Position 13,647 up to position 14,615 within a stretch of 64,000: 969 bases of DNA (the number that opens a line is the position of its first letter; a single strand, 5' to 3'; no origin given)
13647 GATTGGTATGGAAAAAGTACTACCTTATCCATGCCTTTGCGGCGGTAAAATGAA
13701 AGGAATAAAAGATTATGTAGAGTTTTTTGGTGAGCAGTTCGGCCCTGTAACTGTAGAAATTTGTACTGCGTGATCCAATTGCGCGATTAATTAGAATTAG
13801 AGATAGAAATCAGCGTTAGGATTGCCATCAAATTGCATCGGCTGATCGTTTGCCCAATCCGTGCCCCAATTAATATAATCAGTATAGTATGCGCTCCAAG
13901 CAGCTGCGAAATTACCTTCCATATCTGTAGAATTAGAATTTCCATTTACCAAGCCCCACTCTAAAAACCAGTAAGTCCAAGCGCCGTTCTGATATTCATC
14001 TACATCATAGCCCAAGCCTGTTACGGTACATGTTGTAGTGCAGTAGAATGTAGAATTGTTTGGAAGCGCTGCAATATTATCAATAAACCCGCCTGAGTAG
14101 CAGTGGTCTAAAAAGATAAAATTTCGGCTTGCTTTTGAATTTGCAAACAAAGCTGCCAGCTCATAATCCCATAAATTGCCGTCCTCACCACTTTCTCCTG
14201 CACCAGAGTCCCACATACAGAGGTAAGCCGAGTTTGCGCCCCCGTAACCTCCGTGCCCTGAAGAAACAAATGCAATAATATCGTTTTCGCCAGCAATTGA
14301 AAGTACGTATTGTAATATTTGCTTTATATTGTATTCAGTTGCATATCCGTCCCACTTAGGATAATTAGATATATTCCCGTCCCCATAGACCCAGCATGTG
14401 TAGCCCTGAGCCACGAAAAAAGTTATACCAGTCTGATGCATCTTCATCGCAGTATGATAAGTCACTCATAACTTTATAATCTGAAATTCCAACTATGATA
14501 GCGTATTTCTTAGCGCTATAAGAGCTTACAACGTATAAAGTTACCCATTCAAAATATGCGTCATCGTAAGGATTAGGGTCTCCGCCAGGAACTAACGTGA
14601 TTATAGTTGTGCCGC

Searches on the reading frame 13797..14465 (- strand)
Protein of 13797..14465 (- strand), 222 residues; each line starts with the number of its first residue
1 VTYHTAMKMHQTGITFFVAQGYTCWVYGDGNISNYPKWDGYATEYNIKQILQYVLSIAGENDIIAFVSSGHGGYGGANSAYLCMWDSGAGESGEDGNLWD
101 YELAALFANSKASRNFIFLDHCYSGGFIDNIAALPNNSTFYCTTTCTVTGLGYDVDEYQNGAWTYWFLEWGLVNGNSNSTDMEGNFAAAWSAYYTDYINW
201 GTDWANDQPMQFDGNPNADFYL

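Call 33: search_protein_families(library=pfam, proteins=[window:13797-14465:-], max_evalue=0.0001)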
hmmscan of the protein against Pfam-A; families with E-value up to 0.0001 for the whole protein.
window:13797-14465:- (222 aa): 0 families

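Call 35: search_protein_families(library=ncbifam, proteins=[window:13797-14465:-], max_evalue=0.0001)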
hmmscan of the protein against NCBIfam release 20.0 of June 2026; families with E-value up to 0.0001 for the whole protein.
window:13797-14465:- (222 aa): 1 family
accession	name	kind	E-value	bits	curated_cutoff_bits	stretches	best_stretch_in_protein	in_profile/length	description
NF047832.1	caspase_w_EACC1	subfamily_domain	3.1e-06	26.8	140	1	61-137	70-145/211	caspase, EACC1-associated type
